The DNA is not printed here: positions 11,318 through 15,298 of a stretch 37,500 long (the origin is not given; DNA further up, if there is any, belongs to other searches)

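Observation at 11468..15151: Giant single-gene HNH / TPR-like / PIN-like protein: candidate two-nuclease defence effector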

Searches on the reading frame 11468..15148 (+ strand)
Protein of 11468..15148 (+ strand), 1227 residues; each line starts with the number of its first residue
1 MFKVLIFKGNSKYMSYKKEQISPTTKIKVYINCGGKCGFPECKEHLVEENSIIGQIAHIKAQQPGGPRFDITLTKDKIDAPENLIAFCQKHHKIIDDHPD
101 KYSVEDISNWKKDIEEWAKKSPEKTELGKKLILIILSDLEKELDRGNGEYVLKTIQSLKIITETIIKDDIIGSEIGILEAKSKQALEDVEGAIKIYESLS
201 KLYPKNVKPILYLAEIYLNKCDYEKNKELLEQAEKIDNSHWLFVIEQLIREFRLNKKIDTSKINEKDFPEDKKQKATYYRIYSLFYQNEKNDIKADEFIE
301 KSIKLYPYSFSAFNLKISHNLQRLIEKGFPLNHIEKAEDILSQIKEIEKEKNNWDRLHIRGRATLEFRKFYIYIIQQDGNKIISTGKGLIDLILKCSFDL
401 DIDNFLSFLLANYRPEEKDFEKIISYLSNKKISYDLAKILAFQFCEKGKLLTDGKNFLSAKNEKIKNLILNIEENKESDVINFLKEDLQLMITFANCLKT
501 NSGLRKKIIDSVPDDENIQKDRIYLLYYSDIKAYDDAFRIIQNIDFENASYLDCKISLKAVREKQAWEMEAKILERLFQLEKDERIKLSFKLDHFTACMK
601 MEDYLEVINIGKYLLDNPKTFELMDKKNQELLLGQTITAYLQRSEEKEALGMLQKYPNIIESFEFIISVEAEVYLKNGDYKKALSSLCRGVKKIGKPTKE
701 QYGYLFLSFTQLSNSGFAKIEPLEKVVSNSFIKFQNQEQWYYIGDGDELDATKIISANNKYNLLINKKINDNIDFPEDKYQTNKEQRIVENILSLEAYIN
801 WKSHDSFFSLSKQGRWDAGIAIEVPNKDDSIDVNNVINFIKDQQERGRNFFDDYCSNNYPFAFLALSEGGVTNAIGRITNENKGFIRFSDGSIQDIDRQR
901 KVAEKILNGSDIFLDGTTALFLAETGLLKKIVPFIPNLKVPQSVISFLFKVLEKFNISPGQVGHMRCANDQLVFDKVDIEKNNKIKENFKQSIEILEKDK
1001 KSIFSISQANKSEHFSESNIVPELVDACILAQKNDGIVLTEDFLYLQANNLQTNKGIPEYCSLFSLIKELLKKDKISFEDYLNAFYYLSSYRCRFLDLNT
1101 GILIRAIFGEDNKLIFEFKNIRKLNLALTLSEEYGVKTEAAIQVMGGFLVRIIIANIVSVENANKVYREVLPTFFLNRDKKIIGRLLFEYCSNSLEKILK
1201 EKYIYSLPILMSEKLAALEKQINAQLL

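Call 3: search_protein_families(library=pfam, proteins=[window:11468-15148:+], max_evalue=1)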
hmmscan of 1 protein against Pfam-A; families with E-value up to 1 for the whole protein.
window:11468-15148:+ (1227 aa): 11 families
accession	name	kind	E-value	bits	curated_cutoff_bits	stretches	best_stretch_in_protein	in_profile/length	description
PF20698.3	PIN-TPR-GreABC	-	2.7e-09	37.8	27.8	1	914-1047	2-134/138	PIN domain associated with the TPR-GreAB-C-PIN system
PF14559.12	TPR_19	-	1.9e-07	31.8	25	1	187-237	5-55/68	Tetratricopeptide repeat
PF13428.12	TPR_14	-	0.00075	20.4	23.5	0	182-216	10-44/44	Tetratricopeptide repeat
PF12895.13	ANAPC3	-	0.0013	19.4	27.2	0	189-240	5-55/82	Anaphase-promoting complex, cyclosome, subunit 3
PF07719.23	TPR_2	-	0.0055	17.2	27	0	671-685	8-22/34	Tetratricopeptide repeat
PF13391.12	HNH_2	-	0.011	16.1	21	1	55-98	13-61/66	HNH endonuclease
PF13431.12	TPR_17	-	0.044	14.5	24.4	0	196-220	2-26/34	Tetratricopeptide repeat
PF04181.18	RPAP2_Rtr1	-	0.072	13.8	33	1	32-92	16-63/75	Rtr1/RPAP2 family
PF25058.1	ARM_TT21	-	0.13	12.7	27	0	174-220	95-141/155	Tetratricopeptide repeat protein 21 ARM repeat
PF13174.12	TPR_6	-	0.21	12.7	26.3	1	180-205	7-32/33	Tetratricopeptide repeat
PF13181.12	TPR_8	-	0.67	10.7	25.7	0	213-240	7-34/34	Tetratricopeptide repeat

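Call 4: search_protein_families(library=padloc, proteins=[window:11468-15148:+], max_evalue=1)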
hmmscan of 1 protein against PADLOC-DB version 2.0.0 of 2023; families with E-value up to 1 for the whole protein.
window:11468-15148:+ (1227 aa): 16 families
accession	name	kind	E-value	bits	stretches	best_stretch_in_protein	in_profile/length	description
PDLC04772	PDC-M68A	-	1e-27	95.7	1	20-120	4-110/253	-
PDLC00739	Effector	-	3.1e-22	77.4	1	17-126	4-119/378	Endonuclease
PDLC01997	SAVED1--SAVED_HNH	-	4.4e-21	73.8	1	17-143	2-132/368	-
PDLC00746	Effector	-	1.2e-19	68.7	1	17-130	13-131/389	Endonuclease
PDLC00406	SduA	-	9e-18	63.3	1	15-112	11-110/326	DUF4263 domain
PDLC00747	Effector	-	5e-17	60.1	1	12-134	3-132/373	Endonuclease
PDLC00749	Effector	-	5.7e-17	59.8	1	12-138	7-140/395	Endonuclease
PDLC00751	Effector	-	7.8e-17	59.4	1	16-139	126-255/530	Endonuclease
PDLC01998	SAVED1--SAVED_HNH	-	6.7e-14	49.5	1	17-111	110-210/506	-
PDLC00740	Effector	-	6e-12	43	1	22-152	17-154/391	Endonuclease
PDLC00742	Effector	-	7.4e-12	42.7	1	15-112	115-218/527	Endonuclease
PDLC02000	Effector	-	2.4e-06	24.6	1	19-97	144-227/524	SAVED1--SAVED_HNH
PDLC00738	Effector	-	3.1e-06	24.2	1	19-97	145-228/529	Endonuclease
PDLC04773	PDC-M68A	-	9.4e-06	23.8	1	74-121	2-49/200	-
PDLC01999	SAVED1--SAVED_HNH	-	1.1e-05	22.6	1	21-138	16-137/387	-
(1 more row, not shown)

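Call 5: search_protein_families(library=ncbifam, proteins=[window:11468-15148:+], max_evalue=1)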
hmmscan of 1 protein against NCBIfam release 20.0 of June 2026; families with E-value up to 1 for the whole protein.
window:11468-15148:+ (1227 aa): 7 families
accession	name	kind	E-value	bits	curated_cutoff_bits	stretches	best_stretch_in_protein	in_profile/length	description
TIGR02917.1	PEP_TPR_lipo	equivalog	3.4e-10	38.5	312.2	2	187-313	513-638/899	XrtA/PEP-CTERM system TPR-repeat protein PrsT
NF040959.1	MamA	equivalog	5.4e-05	22.7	200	1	184-234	82-132/204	magnetosome protein MamA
TIGR02552.1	LcrH_SycD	equivalog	0.00043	20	104.8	1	180-238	59-117/136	SycD/LcrH family type III secretion system chaperone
NF033758.1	gliding_GltE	equivalog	0.0085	15.1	225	1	184-233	131-180/411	adventurous gliding motility TPR repeat lipoprotein GltE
NF008757.0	PRK11788.1-5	equivalog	0.085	12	363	1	181-308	188-314/388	lipopolysaccharide assembly protein LapB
NF052304.1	CdsG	equivalog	0.16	12.1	170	1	187-242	22-77/133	CdsG family type III secretion system protein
TIGR02521.1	type_IV_pilW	equivalog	0.37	10.3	154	0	186-235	148-197/234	type IV pilus biogenesis/stability protein PilW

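Call 8: search_solved_structures(query=window:11468-15148:+, max_evalue=1, show_alignments=3)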
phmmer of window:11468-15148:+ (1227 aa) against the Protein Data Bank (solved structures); distinct sequences matched with E-value up to 1: 9.
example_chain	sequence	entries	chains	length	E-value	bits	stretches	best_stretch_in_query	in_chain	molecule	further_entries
9om4_A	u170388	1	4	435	3.3e-17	64.8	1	21-120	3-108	HNH endonuclease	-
7rwm_A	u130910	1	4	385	8.7e-08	33.6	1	30-119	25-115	SAVED domain-containing protein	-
8ysq_A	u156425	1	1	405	7.8e-06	27.2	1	10-137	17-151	SAVED domain-containing protein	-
7rwk_A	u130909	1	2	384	0.00071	20.7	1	20-103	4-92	SAVED domain-containing protein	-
3fwv_A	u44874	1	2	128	0.012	16.6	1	188-703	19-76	Hsc70/Hsp90-organizing protein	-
3esk_A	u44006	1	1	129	0.017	16.1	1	189-717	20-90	Stress-induced-phosphoprotein 1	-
2nc9_A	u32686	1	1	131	0.017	16.1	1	189-717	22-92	Stress-induced-phosphoprotein 1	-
1elr_A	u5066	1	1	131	0.017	16.1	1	189-717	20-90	TPR2A-DOMAIN OF HOP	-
7obi_A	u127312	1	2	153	0.67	10.8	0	188-239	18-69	CTPR-rv4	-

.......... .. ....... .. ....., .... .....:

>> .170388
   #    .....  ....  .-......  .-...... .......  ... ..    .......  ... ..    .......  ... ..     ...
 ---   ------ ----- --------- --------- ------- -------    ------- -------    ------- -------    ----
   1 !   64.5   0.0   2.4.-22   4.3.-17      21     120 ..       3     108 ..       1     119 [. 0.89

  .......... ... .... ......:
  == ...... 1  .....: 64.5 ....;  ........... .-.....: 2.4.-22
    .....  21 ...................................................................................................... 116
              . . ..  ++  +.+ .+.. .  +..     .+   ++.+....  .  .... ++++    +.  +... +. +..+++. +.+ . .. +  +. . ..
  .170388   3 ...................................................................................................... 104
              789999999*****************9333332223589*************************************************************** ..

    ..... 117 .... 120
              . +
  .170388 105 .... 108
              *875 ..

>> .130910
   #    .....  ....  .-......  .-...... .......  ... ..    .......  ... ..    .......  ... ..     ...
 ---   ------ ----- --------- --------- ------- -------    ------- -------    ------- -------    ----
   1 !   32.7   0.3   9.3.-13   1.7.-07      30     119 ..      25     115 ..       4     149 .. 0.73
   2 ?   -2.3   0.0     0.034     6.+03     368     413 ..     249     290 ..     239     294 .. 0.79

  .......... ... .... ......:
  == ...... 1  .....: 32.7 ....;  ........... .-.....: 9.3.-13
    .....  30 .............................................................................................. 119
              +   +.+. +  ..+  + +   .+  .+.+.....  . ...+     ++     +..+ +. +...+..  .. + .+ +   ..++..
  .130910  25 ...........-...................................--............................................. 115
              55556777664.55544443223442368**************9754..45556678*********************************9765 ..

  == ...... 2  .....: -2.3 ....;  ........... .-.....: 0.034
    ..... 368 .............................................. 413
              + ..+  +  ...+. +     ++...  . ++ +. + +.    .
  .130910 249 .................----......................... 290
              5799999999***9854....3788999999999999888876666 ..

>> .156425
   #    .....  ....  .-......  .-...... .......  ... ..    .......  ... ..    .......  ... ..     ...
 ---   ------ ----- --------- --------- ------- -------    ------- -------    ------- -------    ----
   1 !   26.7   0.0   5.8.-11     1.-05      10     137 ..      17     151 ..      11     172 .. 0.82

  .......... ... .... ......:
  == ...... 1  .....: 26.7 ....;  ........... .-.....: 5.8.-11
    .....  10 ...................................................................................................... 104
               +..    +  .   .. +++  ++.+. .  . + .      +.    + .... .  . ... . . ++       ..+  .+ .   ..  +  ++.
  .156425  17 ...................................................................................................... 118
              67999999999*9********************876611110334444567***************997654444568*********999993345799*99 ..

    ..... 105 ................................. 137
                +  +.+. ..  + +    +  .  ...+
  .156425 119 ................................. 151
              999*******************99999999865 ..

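Call 10: find_homologous_proteins(query=window:11468-15148:+, max_evalue=0.001)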
Query window:11468-15148:+ (1227 aa): 24 proteins with E <= 0.001 among 8000 candidates.
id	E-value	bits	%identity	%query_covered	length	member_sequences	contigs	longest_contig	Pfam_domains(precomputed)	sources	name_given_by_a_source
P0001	0.0e+0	2685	100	99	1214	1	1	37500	PF14559.13,PF20698.4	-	-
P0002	0.0e+0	1853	69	99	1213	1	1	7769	PF14559.13,PF12895.14,PF13428.13,PF20698.4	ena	-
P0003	0.0e+0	1837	69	99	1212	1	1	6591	PF14559.13,PF12895.14,PF13428.13,PF20698.4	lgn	-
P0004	8.7e-276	936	45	86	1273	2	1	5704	PF13428.13,PF20698.4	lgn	-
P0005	2.3e-266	905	42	89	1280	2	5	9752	PF14559.13,PF20698.4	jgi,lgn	-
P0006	2.2e-265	902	42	87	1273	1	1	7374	PF13428.13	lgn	-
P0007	7.2e-265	900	44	87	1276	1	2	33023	PF13428.13,PF20698.4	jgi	jgi:hypothetical protein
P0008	1.4e-256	873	43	87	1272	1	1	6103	PF20698.4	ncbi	-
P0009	1.6e-253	862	38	98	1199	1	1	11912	PF14559.13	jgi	jgi:tetratricopeptide (TPR) repeat protein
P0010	2.5e-235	802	39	87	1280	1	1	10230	PF12895.14,PF20698.4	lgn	-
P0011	2.8e-234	799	41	87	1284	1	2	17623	PF14559.13,PF20698.4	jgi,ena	-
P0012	2.4e-232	792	39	86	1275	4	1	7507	-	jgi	jgi:hypothetical protein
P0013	2.5e-232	792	38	86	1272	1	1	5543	PF13432.13,PF13428.13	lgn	-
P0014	4.0e-232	792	38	87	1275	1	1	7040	PF20698.4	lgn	-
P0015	2.8e-229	782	40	87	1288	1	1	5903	PF14559.13,PF13432.13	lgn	-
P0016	3.4e-227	775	41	87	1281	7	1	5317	PF20698.4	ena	-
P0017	1.5e-225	770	40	86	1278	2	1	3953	PF20698.4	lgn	-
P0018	2.6e-223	762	37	86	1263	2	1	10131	PF20698.4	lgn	-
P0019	1.5e-220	753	39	87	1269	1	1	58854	PF20698.4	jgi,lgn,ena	-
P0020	5.9e-219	748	38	82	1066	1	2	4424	PF14559.13,PF13432.13,PF13428.13,PF20698.4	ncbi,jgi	jgi:hypothetical protein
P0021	4.0e-213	729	41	85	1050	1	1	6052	PF20698.4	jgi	jgi:hypothetical protein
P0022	1.1e-207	711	39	85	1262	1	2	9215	PF14559.13,PF20698.4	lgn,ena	-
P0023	3.1e-203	696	38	86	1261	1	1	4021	PF20698.4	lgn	-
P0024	1.2e-200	687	37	87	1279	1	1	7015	PF14559.13,PF20698.4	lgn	-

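Call 20: search_solved_structures(query=A1, max_evalue=10)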
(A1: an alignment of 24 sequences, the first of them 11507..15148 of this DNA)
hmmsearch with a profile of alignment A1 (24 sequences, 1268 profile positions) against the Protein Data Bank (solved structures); distinct sequences matched with E-value up to 10: 24.
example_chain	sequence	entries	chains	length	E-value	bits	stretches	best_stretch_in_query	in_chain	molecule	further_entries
8c3e_A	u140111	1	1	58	7.4e-05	23.7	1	244-291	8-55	Engineered protein LCB2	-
7wzb_B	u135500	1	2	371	0.071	13.8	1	631-768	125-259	Lipopolysaccharide assembly protein B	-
9up5_A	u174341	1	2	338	0.14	12.9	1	628-761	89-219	Lipopolysaccharide assembly protein B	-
7rqf_A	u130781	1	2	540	0.26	12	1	214-273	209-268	TPR repeat-containing protein PA4667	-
8sxe_C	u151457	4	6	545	0.26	11.9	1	214-273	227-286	TPR repeat-containing protein PA4667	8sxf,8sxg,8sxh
8ump_A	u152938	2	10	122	0.45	11.1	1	221-279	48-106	T33-ml35-redesigned-TPR-domain-fold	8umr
4zlh_A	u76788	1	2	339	0.49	11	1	627-770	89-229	Lipopolysaccharide assembly protein B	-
7t6d_A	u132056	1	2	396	0.6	10.7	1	625-770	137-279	Lipopolysaccharide assembly protein B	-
8v24_A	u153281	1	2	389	0.63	10.7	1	628-770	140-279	Lipopolysaccharide assembly protein B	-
9fkd_B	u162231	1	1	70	0.65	10.6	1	255-291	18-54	De novo designed DBPro1156_2 binder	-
7obi_A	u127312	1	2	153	0.96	10.1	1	220-351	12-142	CTPR-rv4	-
7yb9_A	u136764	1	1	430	1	9.9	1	211-249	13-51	Aspartyl/asparaginyl beta-hydroxylase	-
5jqy_A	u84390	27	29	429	1.1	9.9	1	211-249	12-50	Aspartyl/asparaginyl beta-hydroxylase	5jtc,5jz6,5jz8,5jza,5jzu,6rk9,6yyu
6q9f_A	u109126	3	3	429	1.1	9.9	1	211-249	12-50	Aspartyl/asparaginyl beta-hydroxylase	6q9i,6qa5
7e6j_A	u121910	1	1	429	1.1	9.9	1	211-249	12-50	Aspartyl/asparaginyl beta-hydroxylase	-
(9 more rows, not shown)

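Call 26: find_encoding_contigs(protein=P0019, flank=10000, max_places=2)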
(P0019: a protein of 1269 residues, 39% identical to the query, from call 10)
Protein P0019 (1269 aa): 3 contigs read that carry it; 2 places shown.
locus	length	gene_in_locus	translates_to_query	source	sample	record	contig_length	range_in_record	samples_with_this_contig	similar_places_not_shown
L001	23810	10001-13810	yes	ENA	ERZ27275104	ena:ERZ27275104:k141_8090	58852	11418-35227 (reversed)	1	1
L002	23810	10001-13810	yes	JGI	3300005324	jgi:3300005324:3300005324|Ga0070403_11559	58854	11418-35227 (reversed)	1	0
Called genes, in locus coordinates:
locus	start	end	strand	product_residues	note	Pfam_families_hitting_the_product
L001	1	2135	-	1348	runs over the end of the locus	-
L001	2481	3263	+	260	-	PF06691:DUF1189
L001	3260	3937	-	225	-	-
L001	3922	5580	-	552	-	PF00239:Resolvase, PF07508:Recombinase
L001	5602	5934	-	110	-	PF00239:Resolvase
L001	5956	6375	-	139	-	PF21818:DUF6884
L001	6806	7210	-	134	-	PF13730:HTH_36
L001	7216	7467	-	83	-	PF18903:DUF5659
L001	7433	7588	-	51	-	-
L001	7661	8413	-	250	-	-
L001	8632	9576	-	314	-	-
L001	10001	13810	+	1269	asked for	PF20698:PIN-TPR-GreABC (weak)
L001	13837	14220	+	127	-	-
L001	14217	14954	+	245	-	PF00106:adh_short, PF08659:KR, PF23441:SDR (weak), PF13561:adh_short_C2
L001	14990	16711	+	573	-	PF02689:Herpes_Helicase (faint), PF05970:PIF1, PF13245:AAA_19, PF13604:AAA_30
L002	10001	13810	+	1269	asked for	PF20698:PIN-TPR-GreABC (weak)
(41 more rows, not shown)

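Call 27: find_encoding_contigs(protein=P0009, flank=10000, max_places=2)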
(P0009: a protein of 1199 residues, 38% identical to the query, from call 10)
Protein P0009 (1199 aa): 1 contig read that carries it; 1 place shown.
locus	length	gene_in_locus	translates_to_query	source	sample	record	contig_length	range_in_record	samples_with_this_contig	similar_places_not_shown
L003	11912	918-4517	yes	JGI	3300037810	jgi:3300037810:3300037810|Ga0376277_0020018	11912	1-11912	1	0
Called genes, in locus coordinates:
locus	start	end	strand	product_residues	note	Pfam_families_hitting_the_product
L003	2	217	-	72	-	?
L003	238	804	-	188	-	-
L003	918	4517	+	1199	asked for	PF14559:TPR_19 (faint)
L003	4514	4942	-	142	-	-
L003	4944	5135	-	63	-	-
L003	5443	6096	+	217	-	-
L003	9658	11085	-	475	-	PF03979:Sigma70_r1_1, PF00140:Sigma70_r1_2, PF04542:Sigma70_r2, PF04539:Sigma70_r3, PF04545:Sigma70_r4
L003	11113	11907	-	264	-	PF10410:DnaB_bind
